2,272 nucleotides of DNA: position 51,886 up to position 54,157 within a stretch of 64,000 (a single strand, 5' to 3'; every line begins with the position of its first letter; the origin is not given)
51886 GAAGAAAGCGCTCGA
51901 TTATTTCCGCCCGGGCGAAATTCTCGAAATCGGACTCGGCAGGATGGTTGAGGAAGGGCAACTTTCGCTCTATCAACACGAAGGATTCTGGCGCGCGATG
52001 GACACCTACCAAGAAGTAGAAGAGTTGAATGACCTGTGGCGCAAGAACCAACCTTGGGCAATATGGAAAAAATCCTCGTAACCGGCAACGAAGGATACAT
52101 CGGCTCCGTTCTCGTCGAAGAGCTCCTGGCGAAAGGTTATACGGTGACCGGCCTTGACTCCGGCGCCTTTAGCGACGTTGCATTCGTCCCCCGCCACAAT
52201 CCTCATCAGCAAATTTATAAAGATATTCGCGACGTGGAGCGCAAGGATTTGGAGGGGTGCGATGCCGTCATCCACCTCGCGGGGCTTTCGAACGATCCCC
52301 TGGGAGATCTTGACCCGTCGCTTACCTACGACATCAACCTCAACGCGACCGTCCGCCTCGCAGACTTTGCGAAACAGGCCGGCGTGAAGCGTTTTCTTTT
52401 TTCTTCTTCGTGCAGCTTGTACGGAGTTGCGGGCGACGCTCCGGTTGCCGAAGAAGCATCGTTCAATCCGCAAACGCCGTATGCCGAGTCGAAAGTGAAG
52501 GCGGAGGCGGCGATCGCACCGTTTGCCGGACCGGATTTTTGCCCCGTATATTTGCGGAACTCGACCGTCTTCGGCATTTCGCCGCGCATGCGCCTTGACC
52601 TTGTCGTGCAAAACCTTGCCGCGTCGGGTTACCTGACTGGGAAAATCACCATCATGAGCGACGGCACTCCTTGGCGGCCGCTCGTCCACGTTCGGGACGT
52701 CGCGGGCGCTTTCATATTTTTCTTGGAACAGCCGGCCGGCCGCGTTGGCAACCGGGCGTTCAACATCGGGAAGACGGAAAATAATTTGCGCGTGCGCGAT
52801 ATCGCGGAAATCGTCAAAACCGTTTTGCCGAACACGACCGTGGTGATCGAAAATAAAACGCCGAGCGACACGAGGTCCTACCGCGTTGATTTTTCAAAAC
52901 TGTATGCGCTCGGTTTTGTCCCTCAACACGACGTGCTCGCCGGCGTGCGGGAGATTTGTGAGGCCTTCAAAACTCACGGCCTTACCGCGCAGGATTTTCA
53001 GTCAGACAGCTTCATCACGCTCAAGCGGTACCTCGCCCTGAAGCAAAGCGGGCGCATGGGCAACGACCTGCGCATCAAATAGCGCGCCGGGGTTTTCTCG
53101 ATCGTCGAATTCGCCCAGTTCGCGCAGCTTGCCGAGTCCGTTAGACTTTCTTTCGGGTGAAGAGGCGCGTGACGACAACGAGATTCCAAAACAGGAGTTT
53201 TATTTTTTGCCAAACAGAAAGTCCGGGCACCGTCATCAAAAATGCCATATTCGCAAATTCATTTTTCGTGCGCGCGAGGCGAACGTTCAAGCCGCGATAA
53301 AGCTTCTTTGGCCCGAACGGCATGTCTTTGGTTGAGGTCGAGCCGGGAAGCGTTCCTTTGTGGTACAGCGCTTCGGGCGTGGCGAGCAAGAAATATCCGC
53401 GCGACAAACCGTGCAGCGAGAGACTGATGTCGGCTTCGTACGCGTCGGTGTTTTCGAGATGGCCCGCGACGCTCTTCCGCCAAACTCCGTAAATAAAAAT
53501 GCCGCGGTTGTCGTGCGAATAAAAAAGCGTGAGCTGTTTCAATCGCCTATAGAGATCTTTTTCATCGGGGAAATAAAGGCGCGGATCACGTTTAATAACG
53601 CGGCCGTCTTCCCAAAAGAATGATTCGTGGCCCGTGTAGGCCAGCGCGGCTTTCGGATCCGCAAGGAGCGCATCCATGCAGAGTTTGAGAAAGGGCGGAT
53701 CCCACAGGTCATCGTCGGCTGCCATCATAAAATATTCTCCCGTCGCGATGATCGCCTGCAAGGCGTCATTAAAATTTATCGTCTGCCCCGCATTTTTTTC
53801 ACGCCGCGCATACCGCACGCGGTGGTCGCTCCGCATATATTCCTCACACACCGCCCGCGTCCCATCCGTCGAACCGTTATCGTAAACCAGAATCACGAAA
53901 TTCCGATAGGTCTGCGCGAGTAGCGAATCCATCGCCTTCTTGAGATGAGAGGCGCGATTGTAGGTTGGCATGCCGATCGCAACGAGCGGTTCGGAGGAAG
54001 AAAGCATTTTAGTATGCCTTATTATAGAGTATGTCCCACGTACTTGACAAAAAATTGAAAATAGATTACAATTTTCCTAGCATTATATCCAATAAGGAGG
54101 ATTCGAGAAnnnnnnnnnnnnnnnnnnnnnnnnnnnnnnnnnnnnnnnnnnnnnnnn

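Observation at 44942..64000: ~19 kb Wzx-dependent surface-glycan locus combining CDP-sugar, UDP-xylose, C-methylation and fucosyltransferase modules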

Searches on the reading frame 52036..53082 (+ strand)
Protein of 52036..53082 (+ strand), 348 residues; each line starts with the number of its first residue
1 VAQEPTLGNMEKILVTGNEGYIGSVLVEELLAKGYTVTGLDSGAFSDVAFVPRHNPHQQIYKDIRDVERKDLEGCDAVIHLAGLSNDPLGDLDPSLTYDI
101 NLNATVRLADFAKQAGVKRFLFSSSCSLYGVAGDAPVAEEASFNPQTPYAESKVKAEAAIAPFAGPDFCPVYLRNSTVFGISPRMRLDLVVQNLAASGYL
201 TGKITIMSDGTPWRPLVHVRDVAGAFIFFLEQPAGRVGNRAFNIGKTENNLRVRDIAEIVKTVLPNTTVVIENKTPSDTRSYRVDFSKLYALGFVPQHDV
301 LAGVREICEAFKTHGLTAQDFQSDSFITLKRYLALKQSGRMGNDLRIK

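Call 3: search_protein_families(library=pfam, proteins=[window:52036-53082:+], max_evalue=0.01)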
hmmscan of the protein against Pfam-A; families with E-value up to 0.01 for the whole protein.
window:52036-53082:+ (348 aa): 8 families
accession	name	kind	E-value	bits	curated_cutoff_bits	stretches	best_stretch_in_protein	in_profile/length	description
PF01370.27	Epimerase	-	8.6e-48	163.3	20.9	1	13-245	1-240/240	NAD dependent epimerase/dehydratase family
PF16363.11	GDP_Man_Dehyd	-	5.7e-27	95.5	27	1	14-304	1-329/332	GDP-mannose 4,6 dehydratase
PF01073.25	3Beta_HSD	-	2.2e-14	53.6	22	1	14-199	1-201/280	3-beta hydroxysteroid dehydrogenase/isomerase family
PF04321.23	RmlD_sub_bind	-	2.1e-11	43.9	27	1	12-189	2-162/287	RmlD substrate binding domain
PF13460.12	NAD_binding_10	-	2.2e-09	37.9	27.2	1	19-160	3-131/184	NAD(P)H-binding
PF05368.20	NmrA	-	4.3e-06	27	27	1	11-125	3-107/298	NmrA-like family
PF07993.18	NAD_binding_4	-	7.3e-06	25.7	20.1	0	70-158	83-186/258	Male sterility protein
PF02719.21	Polysacc_synt_2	-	0.0017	18.1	20.2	1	13-124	1-127/293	Polysaccharide biosynthesis protein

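Call 5: search_protein_families(library=ncbifam, proteins=[window:52036-53082:+], max_evalue=0.001)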
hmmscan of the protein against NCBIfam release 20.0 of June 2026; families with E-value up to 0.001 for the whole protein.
window:52036-53082:+ (348 aa): 25 families
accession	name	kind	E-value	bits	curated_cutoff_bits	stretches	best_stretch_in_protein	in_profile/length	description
TIGR01179.1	galE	equivalog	5e-34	117.6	262.3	1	12-302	1-315/332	UDP-glucose 4-epimerase GalE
TIGR04180.1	EDH_00030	hypoth_equivalog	1.8e-26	92.9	475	1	13-273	1-265/297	NAD-dependent 4,6-dehydratase LegB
NF007956.0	PRK10675.1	subfamily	2.7e-19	69.5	394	1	12-247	2-264/338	UDP-glucose 4-epimerase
TIGR03466.1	HpnA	hypoth_equivalog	4.9e-18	65.1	367.65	1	12-263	2-249/327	hopanoid-associated sugar epimerase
TIGR01181.1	dTDP_gluc_dehyt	equivalog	4.8e-15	55.5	365.1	1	12-313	1-313/321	dTDP-glucose 4,6-dehydratase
TIGR02197.1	heptose_epim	equivalog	9.3e-15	54.6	274.6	1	13-279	1-275/316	ADP-glyceromanno-heptose 6-epimerase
NF043036.1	ErythonDh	equivalog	1.4e-14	54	325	1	12-164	2-164/321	D-erythronate dehydrogenase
NF047922.1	GDPFucSynFcl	equivalog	1.8e-14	53.9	500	1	202-312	195-302/308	GDP-L-fucose synthase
NF042422.1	oxyalk_red_OleD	equivalog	1.9e-13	50.5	580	1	12-264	2-247/329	2-alkyl-3-oxoalkanoate reductase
NF011728.1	PRK15181.1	equivalog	2.1e-13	50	760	1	12-226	17-245/348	Vi polysaccharide biosynthesis UDP-N-acetylglucosaminuronic acid C-4 epimerase TviC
TIGR01777.1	yfcH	hypoth_equivalog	4.1e-12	46.3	207.35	1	13-233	1-214/292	TIGR01777 family oxidoreductase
TIGR01214.1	rmlD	equivalog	9.3e-12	44.6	224.05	1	12-209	1-178/285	dTDP-4-dehydrorhamnose reductase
NF052578.1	StrlDmthSdmBMthl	equivalog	5.5e-11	42.8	600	1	13-159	3-150/328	sterol demethylase protein SdmB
NF008872.0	PRK11908.1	equivalog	3.3e-10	39.5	294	1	10-143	1-136/349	bifunctional UDP-4-keto-pentose/UDP-xylose synthase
NF042423.1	oxyalk_red_Shew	equivalog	7e-10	38.5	580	1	9-180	7-176/331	2-alkyl-3-oxoalkanoate reductase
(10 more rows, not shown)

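Call 14: search_solved_structures(query=window:52036-53082:+, max_evalue=0.00001)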
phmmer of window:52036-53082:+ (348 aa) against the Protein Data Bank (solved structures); distinct sequences matched with E-value up to 0.00001: 109 (the best 60 are shown).
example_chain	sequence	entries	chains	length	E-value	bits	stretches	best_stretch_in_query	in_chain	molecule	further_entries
6vo6_A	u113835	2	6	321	2.8e-39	138.4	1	11-313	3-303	Putative sugar-nucleotide epimerase/dehydratease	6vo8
6wjb_A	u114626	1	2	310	7.7e-30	107.4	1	10-244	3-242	NAD-dependent epimerase/dehydratase family protein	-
6wj9_A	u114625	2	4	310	7.4e-29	104.2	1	10-244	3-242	NAD-dependent epimerase/dehydratase family protein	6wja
8rdg_A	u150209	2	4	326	1.2e-24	90.3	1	12-262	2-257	SDR family NAD(P)-dependent oxidoreductase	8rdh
7ys8_A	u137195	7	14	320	3.4e-24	88.8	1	13-312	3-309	UDP-glucose 4-epimerase | UDP-glucose 4-epimerase along with EC 5.1.3.2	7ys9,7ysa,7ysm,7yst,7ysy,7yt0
8rdi_A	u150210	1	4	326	4.3e-24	88.5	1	12-262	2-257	SDR family NAD(P)-dependent oxidoreductase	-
6dnt_A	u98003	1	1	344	8.4e-23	84.3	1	11-301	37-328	NAD-dependent epimerase/dehydratase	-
3vps_A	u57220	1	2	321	1.2e-22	83.8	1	11-286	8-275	NAD-dependent epimerase/dehydratase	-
3icp_A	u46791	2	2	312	2.4e-21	79.5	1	12-268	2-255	NAD-dependent epimerase/dehydratase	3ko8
10ke_A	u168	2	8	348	1.9e-20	76.5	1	10-305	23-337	Capsular polysaccharide biosynthesis protein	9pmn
5gy7_A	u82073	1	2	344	8.7e-20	74.3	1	12-251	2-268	UDP-glucose 4-epimerase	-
1udc_A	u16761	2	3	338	1.1e-19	74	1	12-251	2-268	UDP-GALACTOSE-4-EPIMERASE | UDP-GALACTOSE 4-EPIMERASE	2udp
1lrj_A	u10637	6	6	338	1.5e-19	73.5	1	12-251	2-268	UDP-glucose 4-epimerase | UDP-GALACTOSE 4-EPIMERASE | UDP-GALACTOSE-4-EPIMERASE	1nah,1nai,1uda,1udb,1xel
1lrk_A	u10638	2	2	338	1.9e-19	73.3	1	12-250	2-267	UDP-glucose 4-epimerase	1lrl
1kvr_A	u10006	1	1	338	2.9e-19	72.6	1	12-251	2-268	UDP-GALACTOSE 4-EPIMERASE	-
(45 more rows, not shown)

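Call 59: search_solved_structures(query=window:52036-53082:+, max_evalue=1e-28, show_alignments=2)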
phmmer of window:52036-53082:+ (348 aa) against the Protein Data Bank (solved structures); distinct sequences matched with E-value up to 1e-28: 3.
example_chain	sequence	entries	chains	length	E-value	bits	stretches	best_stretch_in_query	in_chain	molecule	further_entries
6vo6_A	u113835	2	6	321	2.8e-39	138.4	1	11-313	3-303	Putative sugar-nucleotide epimerase/dehydratease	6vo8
6wjb_A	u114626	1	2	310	7.7e-30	107.4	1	10-244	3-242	NAD-dependent epimerase/dehydratase family protein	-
6wj9_A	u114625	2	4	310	7.4e-29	104.2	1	10-244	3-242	NAD-dependent epimerase/dehydratase family protein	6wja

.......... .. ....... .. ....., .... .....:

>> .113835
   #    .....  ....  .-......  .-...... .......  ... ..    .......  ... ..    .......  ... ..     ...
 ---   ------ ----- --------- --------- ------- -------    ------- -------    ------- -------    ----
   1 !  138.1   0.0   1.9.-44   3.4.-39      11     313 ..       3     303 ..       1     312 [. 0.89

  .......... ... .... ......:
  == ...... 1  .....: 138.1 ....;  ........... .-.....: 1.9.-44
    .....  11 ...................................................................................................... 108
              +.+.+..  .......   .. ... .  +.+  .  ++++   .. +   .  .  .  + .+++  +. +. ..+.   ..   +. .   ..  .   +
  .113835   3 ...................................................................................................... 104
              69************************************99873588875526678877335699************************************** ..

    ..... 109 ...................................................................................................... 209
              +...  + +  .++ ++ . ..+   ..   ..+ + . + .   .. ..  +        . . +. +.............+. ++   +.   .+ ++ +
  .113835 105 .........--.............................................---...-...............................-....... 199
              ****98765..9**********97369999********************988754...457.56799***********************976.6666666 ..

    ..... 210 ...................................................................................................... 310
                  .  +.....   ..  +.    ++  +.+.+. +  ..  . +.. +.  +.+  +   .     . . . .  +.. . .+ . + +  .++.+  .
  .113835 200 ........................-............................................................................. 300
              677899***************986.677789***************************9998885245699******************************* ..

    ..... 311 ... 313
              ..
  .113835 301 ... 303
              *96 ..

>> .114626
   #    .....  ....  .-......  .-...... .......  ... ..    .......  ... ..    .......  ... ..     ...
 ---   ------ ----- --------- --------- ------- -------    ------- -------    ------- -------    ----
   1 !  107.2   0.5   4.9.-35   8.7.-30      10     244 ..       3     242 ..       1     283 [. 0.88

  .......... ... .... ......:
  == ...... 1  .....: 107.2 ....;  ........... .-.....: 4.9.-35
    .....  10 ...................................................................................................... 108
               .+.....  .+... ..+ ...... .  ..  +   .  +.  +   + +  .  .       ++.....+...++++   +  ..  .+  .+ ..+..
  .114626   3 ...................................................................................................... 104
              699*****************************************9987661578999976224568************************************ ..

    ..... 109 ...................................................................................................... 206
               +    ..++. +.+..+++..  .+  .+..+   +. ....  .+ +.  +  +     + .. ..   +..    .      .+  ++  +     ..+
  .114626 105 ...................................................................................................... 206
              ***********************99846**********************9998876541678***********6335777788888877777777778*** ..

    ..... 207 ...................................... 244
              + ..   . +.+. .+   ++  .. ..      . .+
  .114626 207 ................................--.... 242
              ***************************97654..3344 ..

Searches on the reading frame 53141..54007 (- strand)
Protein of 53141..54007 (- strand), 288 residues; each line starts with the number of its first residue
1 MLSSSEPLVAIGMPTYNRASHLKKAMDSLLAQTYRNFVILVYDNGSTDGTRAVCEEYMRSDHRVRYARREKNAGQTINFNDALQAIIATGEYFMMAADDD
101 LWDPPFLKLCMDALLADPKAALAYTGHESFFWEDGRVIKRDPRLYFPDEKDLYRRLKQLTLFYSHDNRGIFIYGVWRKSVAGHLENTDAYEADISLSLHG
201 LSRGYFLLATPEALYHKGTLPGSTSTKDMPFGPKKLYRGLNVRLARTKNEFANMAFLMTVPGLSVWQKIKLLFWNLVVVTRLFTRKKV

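Call 3: search_protein_families(library=pfam, proteins=[window:53141-54007:-], max_evalue=0.01)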
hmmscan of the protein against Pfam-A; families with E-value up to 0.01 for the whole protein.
window:53141-54007:- (288 aa): 3 families
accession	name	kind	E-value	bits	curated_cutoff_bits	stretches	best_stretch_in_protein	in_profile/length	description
PF00535.33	Glycos_transf_2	-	2e-29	103.1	23.3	1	11-171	2-160/168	Glycosyl transferase family 2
PF13641.12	Glyco_tranf_2_3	-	5e-09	36.9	27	1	9-122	3-118/230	Glycosyltransferase like family 2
PF13704.12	Glyco_tranf_2_4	-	0.0007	20.5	27.5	1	38-99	21-81/98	Glycosyl transferase family 2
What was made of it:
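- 53141..54007 (-): GT2b glycosyltransferase. PF00535 103.1 bits (call 3).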

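Call 5: search_protein_families(library=ncbifam, proteins=[window:53141-54007:-], max_evalue=0.001)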
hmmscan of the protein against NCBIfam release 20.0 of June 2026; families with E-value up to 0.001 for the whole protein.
window:53141-54007:- (288 aa): 19 families
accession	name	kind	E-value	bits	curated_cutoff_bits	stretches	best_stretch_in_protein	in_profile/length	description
NF047683.1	TeichurnBiosyTuaG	equivalog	9.3e-19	68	400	1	4-139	3-134/252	teichuronic acid biosynthesis protein TuaG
NF050050.1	ProtGlycPglI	equivalog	1.5e-14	54.1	500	1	7-101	2-95/306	GalNAc(5)-diNAcBac-PP-undecaprenol beta-1,3-glucosyltransferase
TIGR03937.1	PgaC_IcaA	equivalog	2.7e-13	49.7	422.3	1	5-126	43-161/407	poly-beta-1,6-N-acetyl-D-glucosamine synthase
NF007482.0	PRK10073.1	equivalog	6.2e-13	48.4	423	1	4-112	3-108/334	glycosyltransferase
TIGR04440.1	glyco_TIGR04440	domain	7.3e-13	48.7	70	1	10-186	3-177/215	TIGR00180 family glycosyltransferase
NF007453.0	PRK10018.1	equivalog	9.9e-13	48.4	382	1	4-111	3-108/280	colanic acid biosynthesis glycosyltransferase WcaA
NF041875.1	EPS_EpsD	equivalog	2.7e-12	46.7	370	1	11-111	3-101/325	exopolysaccharide biosynthesis glycosyltransferase EpsD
TIGR04017.1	WcaA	equivalog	2.8e-12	46.8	495.75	1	5-111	3-107/279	colanic acid biosynthesis glycosyltransferase WcaA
NF053739.1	GlytfEpsEBac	equivalog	1.7e-10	40.4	450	1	7-101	1-94/265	glycosyltransferase EpsE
NF038302.1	EPS_HpsE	equivalog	4.2e-08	32.5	300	1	10-120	4-117/307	hormogonium polysaccharide biosynthesis glycosyltransferase HpsE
NF047588.1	GlcsyltransPgfSStrep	equivalog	2.7e-06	26.8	500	1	13-107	7-102/308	glycosyltransferase PgfS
NF045692.1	OglycostaseCruG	equivalog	4.7e-06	25.8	600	1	9-67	43-101/386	2'-O-glycosyltransferase CruG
NF041394.1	GtaseAglG_Halo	equivalog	6.5e-06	25.6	440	1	14-136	10-127/304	glucosyl-dolichyl phosphate glucuronosyltransferase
NF038299.1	EPS_HpsN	equivalog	1.9e-05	23.8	425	1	7-70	1-65/317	hormogonium polysaccharide biosynthesis glycosyltransferase HpsN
TIGR03469.1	HpnB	hypoth_equivalog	3.6e-05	23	379.25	1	5-59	42-97/386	hopene-associated glycosyltransferase HpnB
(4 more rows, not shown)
